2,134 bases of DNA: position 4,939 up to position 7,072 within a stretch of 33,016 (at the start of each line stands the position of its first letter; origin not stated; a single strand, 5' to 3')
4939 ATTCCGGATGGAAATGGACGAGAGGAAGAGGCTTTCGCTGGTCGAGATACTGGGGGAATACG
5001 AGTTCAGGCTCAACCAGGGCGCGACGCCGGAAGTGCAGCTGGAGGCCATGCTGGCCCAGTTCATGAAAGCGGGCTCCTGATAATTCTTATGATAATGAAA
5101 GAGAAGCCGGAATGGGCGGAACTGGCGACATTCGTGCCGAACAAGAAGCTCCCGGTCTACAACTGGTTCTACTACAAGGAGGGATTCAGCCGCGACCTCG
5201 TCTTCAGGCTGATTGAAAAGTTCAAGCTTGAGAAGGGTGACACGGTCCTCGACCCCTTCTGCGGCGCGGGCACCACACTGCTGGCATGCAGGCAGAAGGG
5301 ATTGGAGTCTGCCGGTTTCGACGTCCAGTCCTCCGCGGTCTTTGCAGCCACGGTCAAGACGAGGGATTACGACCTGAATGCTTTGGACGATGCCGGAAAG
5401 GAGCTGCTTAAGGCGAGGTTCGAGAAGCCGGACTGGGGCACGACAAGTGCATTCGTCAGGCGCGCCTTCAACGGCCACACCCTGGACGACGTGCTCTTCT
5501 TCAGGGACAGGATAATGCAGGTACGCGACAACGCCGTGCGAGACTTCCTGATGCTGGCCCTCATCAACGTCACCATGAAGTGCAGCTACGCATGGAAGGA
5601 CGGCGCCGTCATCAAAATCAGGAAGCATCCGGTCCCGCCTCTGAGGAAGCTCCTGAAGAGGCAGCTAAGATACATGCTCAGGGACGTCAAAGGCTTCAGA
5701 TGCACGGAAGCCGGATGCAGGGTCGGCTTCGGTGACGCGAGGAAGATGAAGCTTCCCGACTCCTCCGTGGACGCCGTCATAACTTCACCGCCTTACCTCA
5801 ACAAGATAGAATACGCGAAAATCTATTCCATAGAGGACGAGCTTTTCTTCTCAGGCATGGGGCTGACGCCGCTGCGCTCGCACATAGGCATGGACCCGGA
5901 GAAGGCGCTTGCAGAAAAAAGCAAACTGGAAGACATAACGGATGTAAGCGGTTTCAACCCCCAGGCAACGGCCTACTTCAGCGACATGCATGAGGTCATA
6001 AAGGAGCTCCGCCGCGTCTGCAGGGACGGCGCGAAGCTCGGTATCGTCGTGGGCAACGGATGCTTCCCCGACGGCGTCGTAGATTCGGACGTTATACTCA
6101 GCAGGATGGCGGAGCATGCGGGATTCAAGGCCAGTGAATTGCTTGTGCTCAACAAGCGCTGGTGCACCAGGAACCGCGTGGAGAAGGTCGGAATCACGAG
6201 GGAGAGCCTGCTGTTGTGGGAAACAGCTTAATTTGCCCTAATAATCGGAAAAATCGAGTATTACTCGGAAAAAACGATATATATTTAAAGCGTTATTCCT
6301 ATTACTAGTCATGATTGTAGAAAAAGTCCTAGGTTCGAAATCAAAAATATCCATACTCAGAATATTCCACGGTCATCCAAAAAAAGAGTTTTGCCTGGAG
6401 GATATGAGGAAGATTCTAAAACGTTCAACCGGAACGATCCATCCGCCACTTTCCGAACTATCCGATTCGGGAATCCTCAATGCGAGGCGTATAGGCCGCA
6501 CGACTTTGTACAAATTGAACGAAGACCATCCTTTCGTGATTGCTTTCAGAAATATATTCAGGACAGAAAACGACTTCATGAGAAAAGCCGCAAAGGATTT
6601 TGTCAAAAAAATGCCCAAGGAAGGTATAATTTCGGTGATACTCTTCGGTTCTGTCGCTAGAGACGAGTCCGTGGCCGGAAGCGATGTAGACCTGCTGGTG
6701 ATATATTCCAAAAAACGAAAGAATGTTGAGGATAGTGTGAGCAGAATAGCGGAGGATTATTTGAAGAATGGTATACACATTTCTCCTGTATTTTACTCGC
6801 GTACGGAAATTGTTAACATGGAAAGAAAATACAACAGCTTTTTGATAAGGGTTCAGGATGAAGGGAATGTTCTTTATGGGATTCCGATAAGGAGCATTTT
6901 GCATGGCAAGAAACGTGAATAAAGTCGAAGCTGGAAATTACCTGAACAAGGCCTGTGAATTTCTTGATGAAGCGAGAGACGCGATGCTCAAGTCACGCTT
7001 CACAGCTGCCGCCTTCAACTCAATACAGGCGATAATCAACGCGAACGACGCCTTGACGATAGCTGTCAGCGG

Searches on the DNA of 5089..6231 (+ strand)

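Call 22: search_rna_families(source=L003, start=7800, end=9700, threshold=evalue, max_evalue=1, show_alignments=2)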
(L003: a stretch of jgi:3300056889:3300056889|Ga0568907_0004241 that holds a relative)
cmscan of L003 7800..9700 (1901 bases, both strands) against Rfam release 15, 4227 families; matches with E-value up to 1: 2.
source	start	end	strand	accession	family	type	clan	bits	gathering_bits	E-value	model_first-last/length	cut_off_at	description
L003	9216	9275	-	RF00005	tRNA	Gene; tRNA;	CL00001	26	29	0.012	8-63/71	no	tRNA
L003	8067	8144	-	RF03573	mir-1954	Gene; miRNA;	-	19.9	99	0.43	1-82/82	no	mir-1954 microRNA precursor family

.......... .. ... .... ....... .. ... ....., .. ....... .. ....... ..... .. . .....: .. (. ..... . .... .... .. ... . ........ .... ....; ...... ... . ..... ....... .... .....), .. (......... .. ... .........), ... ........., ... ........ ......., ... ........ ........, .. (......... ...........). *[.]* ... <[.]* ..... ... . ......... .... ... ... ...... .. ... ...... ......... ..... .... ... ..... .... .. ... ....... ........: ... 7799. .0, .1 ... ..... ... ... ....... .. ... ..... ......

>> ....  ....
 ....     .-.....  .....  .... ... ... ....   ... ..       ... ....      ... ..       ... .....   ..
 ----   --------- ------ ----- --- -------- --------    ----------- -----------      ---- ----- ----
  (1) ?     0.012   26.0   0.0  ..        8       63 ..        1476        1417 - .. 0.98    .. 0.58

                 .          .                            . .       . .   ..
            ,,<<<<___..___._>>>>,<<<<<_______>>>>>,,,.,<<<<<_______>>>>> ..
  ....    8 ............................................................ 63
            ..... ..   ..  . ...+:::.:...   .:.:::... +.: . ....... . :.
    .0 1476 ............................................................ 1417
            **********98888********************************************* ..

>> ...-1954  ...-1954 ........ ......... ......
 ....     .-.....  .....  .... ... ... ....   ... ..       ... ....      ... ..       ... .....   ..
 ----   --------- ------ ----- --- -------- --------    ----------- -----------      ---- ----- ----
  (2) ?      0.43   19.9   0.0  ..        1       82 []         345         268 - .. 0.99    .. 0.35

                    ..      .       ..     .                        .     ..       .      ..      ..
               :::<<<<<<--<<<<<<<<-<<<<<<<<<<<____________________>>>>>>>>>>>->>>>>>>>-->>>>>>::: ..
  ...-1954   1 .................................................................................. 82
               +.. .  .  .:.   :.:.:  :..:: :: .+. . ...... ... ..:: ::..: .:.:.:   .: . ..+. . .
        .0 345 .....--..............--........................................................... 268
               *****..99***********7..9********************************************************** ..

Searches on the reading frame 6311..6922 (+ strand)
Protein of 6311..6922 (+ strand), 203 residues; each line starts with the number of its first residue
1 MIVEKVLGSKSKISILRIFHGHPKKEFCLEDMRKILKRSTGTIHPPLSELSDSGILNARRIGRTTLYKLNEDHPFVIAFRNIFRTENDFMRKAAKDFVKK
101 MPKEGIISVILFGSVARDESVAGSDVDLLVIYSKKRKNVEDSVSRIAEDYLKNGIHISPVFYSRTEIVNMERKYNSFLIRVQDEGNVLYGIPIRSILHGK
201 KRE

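Call 10: search_protein_families(library=pfam, proteins=[window:6311-6922:+], max_evalue=0.01)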
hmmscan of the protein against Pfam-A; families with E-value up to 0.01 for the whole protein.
window:6311-6922:+ (203 aa): 3 families
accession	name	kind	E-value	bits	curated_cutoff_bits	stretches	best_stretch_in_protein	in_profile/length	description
PF01909.29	NTP_transf_2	-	4.4e-09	37.1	21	1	94-158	4-62/93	Nucleotidyltransferase domain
PF18765.7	Polbeta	-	6.6e-09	36.3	26.9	1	103-189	10-88/93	Polymerase beta, Nucleotidyltransferase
PF03445.19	DUF294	-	0.00048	20.5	21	1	83-148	25-92/138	Putative nucleotidyltransferase DUF294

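Call 34: find_related_loci(query=window:6311-6922:+, collection=viral_contigs, flank=6000)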
Query window:6311-6922:+ (203 aa) in viral_contigs; peptide patterns used: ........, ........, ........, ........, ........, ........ (x = any residue, [..] = any of these).
12 stretches matched a pattern, but none encodes a relative of the query by tblastn (E <= 1e-3).

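Call 41: find_homologous_proteins(query=window:6311-6922:+, max_evalue=0.00001)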
Query window:6311-6922:+ (203 aa): 15 proteins with E <= 0.00001 among 115 candidates.
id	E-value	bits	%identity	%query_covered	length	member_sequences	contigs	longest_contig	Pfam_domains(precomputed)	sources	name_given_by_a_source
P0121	6.7e-127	439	100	100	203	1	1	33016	PF18765.8,PF01909.30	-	-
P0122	6.8e-94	331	75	100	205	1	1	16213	PF18765.8,PF01909.30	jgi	jgi:predicted nucleotidyltransferase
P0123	3.8e-53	198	49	94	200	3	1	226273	PF18765.8,PF01909.30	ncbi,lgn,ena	-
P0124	2.4e-48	182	45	98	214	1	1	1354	PF18765.8,PF01909.30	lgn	-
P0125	2.0e-46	176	45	98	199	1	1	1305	PF18765.8,PF01909.30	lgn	-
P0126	6.7e-26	109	38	93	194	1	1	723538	PF18765.8,PF01909.30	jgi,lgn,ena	-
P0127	3.3e-14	71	29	96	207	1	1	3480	PF18765.8,PF01909.30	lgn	-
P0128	1.9e-12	65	31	81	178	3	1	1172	PF18765.8,PF01909.30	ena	-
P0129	1.1e-10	60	30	96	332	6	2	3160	PF18765.8,PF22600.3,PF01909.30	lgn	-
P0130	5.0e-10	57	30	96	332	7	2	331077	PF18765.8,PF22600.3,PF01909.30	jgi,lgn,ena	-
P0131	6.5e-10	57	28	95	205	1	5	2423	PF18765.8,PF01909.30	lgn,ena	-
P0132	4.3e-8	51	30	93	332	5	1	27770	PF18765.8,PF22600.3,PF05168.20,PF01909.30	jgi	-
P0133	4.8e-7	48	27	93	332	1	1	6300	PF18765.8,PF05168.20,PF01909.30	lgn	-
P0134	2.9e-6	45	27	93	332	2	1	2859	PF18765.8,PF05168.20,PF01909.30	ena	-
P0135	5.5e-6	44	26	93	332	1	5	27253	PF18765.8,PF05168.20,PF01909.30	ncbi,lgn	-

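Call 42: find_encoding_contigs(protein=P0123, flank=6000, max_places=2)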
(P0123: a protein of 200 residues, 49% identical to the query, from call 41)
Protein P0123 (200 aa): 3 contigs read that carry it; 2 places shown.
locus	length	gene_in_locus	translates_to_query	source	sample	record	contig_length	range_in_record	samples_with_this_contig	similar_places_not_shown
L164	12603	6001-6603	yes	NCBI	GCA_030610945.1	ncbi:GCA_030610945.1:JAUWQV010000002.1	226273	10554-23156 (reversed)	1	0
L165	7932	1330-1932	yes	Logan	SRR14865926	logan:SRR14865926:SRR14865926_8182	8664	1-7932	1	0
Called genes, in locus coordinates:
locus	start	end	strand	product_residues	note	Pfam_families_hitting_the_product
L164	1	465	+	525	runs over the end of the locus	PF01656:CbiA (faint), PF06418:CTP_synth_N, PF00117:GATase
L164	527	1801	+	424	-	PF07728:AAA_5, PF00004:AAA, PF17862:AAA_lid_3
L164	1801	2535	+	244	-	PF23023:Anti-Pycsar_Apyc1 (faint), PF00753:Lactamase_B, PF12706:Lactamase_B_2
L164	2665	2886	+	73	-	-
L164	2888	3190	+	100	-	PF04014:MazE_antitoxin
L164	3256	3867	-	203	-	PF18955:DUF5698, PF10035:DUF2179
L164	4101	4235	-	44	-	-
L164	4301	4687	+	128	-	PF28505:DUF1699_N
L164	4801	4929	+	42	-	-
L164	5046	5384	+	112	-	-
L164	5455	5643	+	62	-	PF24434:DUF7557 (weak)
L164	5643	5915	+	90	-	PF05016:ParE_toxin (weak)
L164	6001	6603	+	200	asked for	PF01909:NTP_transf_2, PF18765:Polbeta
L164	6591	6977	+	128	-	-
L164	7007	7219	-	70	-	-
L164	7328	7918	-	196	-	-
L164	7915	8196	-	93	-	-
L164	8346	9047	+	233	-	PF20582:UPF0758_N, PF04002:RadC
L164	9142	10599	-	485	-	PF12161:HsdM_N, PF02384:N6_Mtase, PF01170:UPF0020, PF07669:Eco57I (weak)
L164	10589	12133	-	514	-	PF01420:Methylase_S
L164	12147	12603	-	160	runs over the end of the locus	-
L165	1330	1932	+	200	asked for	PF01909:NTP_transf_2, PF18765:Polbeta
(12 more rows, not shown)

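Call 43: find_encoding_contigs(protein=P0126, flank=6000, max_places=2)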
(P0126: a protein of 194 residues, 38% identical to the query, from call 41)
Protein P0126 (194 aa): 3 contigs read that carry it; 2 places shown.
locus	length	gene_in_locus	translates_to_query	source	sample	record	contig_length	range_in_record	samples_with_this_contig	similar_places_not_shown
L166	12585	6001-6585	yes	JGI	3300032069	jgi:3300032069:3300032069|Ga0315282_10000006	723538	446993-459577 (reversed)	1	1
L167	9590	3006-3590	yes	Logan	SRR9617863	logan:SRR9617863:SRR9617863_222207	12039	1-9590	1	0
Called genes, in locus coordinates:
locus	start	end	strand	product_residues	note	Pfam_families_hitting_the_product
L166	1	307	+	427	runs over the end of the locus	PF22023:Pus10_THUMP_arc, PF21238:Pus10_C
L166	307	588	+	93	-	PF01157:Ribosomal_L21e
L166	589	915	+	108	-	PF03874:RNA_pol_Rpb4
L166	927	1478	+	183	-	PF04919:DUF655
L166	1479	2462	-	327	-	PF13462:Thioredoxin_4 (weak), PF25011:VSR_TRX, PF01323:DSBA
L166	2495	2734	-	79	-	-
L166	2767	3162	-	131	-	PF00736:EF1_GNE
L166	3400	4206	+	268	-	PF01978:TrmB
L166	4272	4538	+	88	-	PF04014:MazE_antitoxin (weak)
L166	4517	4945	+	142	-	PF13470:PIN_3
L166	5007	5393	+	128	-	-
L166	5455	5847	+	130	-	-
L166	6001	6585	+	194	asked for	PF01909:NTP_transf_2 (weak), PF18765:Polbeta (weak)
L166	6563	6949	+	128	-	PF05168:HEPN (weak)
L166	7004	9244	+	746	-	-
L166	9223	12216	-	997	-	-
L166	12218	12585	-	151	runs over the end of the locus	-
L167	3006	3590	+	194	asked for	PF01909:NTP_transf_2 (weak), PF18765:Polbeta (weak)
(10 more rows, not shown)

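Call 44: find_encoding_contigs(protein=P0124, flank=3000, max_places=2)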
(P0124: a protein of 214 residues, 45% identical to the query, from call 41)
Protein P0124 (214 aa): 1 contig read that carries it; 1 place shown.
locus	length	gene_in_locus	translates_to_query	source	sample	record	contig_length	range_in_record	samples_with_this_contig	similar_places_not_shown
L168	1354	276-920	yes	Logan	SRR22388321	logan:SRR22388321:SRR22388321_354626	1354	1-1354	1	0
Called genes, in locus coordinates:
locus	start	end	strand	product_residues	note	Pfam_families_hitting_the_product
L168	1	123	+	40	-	?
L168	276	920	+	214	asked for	PF01909:NTP_transf_2, PF18765:Polbeta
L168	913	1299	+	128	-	PF05168:HEPN (weak)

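Call 48: find_encoding_contigs(protein=P0125, flank=3000, max_places=2)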
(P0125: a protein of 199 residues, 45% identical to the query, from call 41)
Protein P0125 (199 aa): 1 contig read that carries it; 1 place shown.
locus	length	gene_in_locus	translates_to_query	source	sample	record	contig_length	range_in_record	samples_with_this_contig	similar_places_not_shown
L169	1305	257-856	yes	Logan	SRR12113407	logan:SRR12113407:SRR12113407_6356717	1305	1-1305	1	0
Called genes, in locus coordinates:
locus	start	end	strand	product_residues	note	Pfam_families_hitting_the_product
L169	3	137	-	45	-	?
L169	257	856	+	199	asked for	PF01909:NTP_transf_2, PF18765:Polbeta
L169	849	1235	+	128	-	PF05168:HEPN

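Call 49: find_encoding_contigs(protein=P0127, flank=3000, max_places=2)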
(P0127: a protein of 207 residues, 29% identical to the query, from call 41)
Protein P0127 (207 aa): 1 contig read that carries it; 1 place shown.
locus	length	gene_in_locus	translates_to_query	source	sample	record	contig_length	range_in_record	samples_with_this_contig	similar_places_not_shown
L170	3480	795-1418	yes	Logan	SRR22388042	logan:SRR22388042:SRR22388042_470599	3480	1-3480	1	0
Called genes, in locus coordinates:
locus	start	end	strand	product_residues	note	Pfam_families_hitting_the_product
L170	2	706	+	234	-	?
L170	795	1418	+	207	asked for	PF01909:NTP_transf_2 (weak), PF18765:Polbeta (weak)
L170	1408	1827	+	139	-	PF05168:HEPN (weak)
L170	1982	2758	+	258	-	PF00106:adh_short, PF08659:KR, PF13561:adh_short_C2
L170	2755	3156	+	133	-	PF01042:Ribonuc_L-PSP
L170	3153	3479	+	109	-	?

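Call 77: search_protein_families(library=pfam, proteins=[L164:7007-7219:-, L166:7004-9244:+], max_evalue=0.01)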
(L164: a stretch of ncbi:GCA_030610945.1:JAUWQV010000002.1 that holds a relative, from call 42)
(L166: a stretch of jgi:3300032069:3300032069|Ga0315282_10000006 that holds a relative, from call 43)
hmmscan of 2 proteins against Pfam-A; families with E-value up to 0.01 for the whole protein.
L164:7007-7219:- (70 aa): 1 family
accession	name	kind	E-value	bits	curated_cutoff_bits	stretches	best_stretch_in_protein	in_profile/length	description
PF13386.12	DsbD_2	-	0.0097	16.3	24.9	0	13-69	131-186/199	Cytochrome C biogenesis protein transmembrane region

L166:7004-9244:+ (746 aa): 0 families
